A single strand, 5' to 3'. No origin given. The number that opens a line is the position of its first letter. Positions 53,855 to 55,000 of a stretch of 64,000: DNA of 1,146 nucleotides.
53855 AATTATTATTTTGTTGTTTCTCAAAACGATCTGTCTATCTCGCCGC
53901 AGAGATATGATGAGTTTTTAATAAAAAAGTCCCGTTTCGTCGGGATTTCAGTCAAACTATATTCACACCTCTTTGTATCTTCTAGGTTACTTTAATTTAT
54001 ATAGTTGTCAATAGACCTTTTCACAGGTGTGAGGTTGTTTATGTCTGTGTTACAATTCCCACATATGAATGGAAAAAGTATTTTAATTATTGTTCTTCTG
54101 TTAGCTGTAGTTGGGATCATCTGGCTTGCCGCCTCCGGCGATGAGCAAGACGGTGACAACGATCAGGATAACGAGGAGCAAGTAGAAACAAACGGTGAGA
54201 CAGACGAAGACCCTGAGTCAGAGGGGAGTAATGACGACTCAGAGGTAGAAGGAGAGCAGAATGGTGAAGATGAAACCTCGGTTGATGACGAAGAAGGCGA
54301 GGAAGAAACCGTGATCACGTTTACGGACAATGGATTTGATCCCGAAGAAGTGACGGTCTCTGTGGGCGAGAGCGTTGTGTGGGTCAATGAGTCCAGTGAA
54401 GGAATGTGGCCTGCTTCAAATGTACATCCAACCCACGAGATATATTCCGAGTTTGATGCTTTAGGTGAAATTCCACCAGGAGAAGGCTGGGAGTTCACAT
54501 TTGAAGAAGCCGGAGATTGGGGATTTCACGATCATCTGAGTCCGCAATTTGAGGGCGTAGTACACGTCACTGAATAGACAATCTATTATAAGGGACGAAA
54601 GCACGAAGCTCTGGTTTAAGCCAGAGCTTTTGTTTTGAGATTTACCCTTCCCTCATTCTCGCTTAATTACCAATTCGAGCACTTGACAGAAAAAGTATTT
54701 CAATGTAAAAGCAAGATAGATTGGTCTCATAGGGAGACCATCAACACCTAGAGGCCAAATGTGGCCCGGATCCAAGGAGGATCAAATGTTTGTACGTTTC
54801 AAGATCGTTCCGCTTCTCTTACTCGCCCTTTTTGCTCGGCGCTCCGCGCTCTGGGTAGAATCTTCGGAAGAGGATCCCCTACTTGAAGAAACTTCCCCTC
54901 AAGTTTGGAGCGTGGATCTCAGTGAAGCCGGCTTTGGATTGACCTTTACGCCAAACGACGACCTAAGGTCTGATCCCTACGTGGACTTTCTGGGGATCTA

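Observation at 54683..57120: Tandem array of four lectin-like secreted-protein genes with one intact copy; copies differ by homopolymer length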

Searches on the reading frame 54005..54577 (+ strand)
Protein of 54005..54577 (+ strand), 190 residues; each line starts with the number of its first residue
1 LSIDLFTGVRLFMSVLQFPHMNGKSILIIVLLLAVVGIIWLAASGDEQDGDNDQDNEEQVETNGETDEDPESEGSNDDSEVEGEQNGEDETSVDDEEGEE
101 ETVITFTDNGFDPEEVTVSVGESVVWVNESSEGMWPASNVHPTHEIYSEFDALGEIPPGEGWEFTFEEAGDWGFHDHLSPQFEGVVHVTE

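Call 8: search_protein_families(library=pfam, max_evalue=1, proteins=[window:54005-54577:+])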
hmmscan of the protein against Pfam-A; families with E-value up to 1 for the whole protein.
window:54005-54577:+ (190 aa): 9 families
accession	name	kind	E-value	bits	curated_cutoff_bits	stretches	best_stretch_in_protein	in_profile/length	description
PF13473.12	Cupredoxin_1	-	7.7e-06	26.3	27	1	96-186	17-102/104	Cupredoxin-like domain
PF12685.13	SpoIIIAH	-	0.00069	20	30.6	1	25-97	3-63/191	SpoIIIAH-like protein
PF15713.10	PTPRCAP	-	0.014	16.2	28.3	1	34-101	27-97/150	Protein tyrosine phosphatase receptor type C-associated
PF22251.1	PFF1_TM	-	0.049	13.6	32.3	1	28-102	104-181/300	Vacuolar membrane protease, transmembrane domain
PF00127.26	Copper-bind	-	0.08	13.8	21.2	1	110-173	13-81/99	Copper binding proteins, plastocyanin/azurin family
PF07172.16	GRP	-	0.1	13.7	30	1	21-81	1-57/90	Glycine rich protein family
PF13567.11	DUF4131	-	0.13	12.4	31.6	1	24-84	32-91/165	Domain of unknown function (DUF4131)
PF24470.1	Thiored_Isochorism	-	0.37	11.6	35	0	29-65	18-51/87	Isochorismatase, thioredoxin-like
PF06213.17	CobT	-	0.83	9.5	26.1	0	46-100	209-264/276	Cobalamin biosynthesis protein CobT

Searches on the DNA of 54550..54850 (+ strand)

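Call 57: search_rna_families(source=window, start=54550, end=54850, threshold=evalue, max_evalue=10)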
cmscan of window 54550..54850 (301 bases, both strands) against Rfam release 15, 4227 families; matches with E-value up to 10: 7.
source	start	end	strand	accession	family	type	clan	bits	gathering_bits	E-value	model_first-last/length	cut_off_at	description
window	54573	54669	+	RF01770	rimP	Cis-reg; leader;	-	17.3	47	1.9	1-102/102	no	Gammaprotebacteria rimP leader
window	54584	54660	-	RF02621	BSnc120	Gene; sRNA;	-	15.9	114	0.82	1-88/88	no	Brucella sRNA 120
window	54669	54721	-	RF03289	mir-1205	Gene; miRNA;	-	15.2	75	1.4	1-63/63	no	mir-1205 microRNA precursor family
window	54566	54644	+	RF02621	BSnc120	Gene; sRNA;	-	14.3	114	2.6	1-88/88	no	Brucella sRNA 120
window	54603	54633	-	RF03325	mir-4872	Gene; miRNA;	-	14.2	58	4.1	21-57/76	no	mir-4872 microRNA precursor family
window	54598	54636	+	RF03325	mir-4872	Gene; miRNA;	-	13.7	58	5.5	17-61/76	no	mir-4872 microRNA precursor family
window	54598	54659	-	RF01169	SNORD112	Gene; snRNA; snoRNA; CD-box;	CL00069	13.5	58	9.4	1-77/77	no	Small nucleolar RNA SNORD112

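Call 80: build_rna_model(alignment_id=A7, structure=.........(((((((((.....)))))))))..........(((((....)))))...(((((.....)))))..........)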
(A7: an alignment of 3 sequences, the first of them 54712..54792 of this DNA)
Model R1 built from alignment A7 (3 sequences, 84 columns); structure: as given.
model positions 81; base pairs 19; branch points 2; effective number of sequences 1.91; information 0.7 bits per position. Calibrated on 0.2 Mb of random sequence (short: E-values are rough).
structure used (alignment columns):
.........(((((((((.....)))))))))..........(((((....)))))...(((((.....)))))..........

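Call 81: search_with_rna_model(model_id=R1, sources=[window, L001, L004, L005, L008, L015], max_evalue=1)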
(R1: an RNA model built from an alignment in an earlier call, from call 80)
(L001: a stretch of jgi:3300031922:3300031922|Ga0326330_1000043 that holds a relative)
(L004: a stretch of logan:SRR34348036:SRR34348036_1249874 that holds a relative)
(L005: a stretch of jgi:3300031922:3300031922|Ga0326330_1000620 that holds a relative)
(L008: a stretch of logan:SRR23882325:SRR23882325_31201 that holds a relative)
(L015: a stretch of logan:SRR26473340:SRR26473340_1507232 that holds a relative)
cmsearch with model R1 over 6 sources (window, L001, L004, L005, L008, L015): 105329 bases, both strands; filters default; matches with E-value up to 1: 4.
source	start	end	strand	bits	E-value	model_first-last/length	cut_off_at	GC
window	54712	54792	+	100.7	2.6e-25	1-81/81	no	0.48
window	60452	60533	+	98.7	9.1e-25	1-81/81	no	0.43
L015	606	687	+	98.7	9.1e-25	1-81/81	no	0.43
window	85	165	-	94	1.9e-23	1-81/81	no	0.49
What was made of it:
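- Tried and rejected: A covariance model of the leader finds only its three copies in the window (call 81).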
